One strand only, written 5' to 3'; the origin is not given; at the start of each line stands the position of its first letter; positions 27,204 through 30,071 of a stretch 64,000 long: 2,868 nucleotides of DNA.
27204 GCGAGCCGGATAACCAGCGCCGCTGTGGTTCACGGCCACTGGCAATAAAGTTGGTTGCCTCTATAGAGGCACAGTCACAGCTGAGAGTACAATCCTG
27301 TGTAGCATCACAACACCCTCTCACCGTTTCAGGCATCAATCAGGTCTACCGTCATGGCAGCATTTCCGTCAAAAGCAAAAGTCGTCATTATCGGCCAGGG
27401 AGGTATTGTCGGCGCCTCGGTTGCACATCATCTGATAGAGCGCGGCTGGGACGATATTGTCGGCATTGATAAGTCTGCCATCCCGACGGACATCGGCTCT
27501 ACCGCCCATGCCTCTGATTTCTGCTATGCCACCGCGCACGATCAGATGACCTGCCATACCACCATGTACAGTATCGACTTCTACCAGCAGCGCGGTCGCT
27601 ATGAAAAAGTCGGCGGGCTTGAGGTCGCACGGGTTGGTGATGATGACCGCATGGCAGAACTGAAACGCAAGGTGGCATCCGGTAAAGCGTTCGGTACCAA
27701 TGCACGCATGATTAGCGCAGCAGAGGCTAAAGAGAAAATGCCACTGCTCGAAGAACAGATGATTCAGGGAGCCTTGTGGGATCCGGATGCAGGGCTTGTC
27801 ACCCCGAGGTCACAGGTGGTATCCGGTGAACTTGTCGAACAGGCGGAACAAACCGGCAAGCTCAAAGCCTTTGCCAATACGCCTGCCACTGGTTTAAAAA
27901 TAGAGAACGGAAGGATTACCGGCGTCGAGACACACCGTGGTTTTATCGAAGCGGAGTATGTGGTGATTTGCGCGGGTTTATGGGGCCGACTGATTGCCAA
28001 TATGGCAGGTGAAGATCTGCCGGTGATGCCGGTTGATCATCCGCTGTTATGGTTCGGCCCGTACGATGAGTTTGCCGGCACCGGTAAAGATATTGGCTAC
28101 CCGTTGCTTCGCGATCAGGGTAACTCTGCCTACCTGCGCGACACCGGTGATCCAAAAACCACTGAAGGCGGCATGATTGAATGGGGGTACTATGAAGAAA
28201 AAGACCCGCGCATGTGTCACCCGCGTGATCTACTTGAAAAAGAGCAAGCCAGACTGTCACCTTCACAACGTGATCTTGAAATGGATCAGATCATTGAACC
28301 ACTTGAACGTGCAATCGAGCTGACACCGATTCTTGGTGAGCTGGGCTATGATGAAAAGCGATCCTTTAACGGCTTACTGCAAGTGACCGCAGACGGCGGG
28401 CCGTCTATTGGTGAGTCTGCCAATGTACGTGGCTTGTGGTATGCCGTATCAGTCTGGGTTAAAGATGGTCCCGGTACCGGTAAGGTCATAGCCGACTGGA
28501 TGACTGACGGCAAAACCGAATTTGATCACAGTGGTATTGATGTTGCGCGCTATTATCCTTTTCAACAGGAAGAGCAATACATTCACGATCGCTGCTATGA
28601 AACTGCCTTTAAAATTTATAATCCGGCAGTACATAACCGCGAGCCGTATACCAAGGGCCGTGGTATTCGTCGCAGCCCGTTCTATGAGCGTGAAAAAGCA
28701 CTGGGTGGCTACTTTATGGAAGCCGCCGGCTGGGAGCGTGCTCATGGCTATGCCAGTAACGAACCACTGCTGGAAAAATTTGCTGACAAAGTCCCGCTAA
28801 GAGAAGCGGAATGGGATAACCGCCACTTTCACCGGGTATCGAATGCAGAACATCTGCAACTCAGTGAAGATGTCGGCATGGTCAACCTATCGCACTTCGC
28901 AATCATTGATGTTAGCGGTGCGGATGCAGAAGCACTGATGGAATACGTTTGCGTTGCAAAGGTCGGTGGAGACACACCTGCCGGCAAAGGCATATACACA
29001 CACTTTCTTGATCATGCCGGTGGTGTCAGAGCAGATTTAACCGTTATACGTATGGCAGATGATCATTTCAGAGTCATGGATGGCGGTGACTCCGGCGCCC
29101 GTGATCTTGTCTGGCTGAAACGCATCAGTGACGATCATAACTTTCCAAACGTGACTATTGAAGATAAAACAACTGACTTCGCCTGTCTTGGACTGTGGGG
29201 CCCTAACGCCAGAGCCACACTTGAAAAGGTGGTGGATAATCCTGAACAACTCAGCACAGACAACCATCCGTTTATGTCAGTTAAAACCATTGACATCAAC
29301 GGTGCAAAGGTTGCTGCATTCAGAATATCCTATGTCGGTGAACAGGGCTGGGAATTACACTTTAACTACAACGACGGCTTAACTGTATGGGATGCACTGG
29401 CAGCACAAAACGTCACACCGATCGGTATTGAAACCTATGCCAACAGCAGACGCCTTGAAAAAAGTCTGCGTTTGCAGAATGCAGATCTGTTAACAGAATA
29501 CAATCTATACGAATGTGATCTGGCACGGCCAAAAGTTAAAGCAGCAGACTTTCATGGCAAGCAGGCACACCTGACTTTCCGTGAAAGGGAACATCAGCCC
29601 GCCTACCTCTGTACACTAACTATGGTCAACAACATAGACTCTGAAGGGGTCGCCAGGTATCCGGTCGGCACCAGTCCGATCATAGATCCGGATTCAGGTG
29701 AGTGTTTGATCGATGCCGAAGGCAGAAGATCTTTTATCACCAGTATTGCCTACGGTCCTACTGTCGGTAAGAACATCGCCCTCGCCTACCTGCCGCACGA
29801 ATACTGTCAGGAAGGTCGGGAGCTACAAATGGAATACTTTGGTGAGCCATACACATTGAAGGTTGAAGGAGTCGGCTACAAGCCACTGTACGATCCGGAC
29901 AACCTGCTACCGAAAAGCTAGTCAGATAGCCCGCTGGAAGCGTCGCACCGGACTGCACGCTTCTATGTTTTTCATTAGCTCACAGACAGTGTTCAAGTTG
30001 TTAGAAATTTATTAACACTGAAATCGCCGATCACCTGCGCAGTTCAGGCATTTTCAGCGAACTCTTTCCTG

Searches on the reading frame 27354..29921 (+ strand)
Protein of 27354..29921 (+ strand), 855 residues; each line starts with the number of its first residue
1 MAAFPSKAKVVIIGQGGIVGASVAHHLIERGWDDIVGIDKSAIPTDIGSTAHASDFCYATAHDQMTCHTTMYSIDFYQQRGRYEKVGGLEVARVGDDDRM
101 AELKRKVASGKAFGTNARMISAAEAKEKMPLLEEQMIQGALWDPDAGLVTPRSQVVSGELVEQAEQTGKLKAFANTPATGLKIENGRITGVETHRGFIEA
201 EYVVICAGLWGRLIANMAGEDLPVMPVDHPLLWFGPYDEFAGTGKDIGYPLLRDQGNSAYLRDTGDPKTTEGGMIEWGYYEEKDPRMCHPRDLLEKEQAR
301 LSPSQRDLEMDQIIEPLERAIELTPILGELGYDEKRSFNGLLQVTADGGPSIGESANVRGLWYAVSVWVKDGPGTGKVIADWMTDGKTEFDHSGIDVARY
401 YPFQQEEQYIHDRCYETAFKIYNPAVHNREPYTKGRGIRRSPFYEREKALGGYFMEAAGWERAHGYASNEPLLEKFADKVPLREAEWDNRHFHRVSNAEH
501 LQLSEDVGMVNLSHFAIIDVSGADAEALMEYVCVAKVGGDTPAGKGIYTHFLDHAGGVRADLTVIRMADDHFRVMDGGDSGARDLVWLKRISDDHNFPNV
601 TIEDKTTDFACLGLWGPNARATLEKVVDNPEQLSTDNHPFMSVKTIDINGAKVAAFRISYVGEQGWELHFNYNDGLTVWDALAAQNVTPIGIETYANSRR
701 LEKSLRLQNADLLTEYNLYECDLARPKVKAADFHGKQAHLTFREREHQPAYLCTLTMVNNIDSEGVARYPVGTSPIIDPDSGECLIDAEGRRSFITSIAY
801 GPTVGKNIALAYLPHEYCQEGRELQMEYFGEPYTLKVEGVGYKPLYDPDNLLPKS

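Call 65: search_protein_families(library=pfam, proteins=[window:27354-29921:+], max_evalue=0.00001)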
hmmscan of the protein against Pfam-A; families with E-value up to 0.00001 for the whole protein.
window:27354-29921:+ (855 aa): 4 families
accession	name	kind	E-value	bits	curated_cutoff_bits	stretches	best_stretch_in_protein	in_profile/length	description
PF01571.26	GCV_T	-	6.3e-60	203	25.6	1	443-724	1-253/255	Aminomethyltransferase folate-binding domain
PF01266.30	DAO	-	1.4e-45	156.8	27.9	1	9-382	1-353/353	FAD dependent oxidoreductase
PF16350.10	FAO_M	-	7e-13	49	27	1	385-441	1-56/56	FAD dependent oxidoreductase central domain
PF08669.17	GCV_T_C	-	2.6e-10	40.5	25.9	1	782-837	18-73/80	Glycine cleavage T-protein C-terminal barrel domain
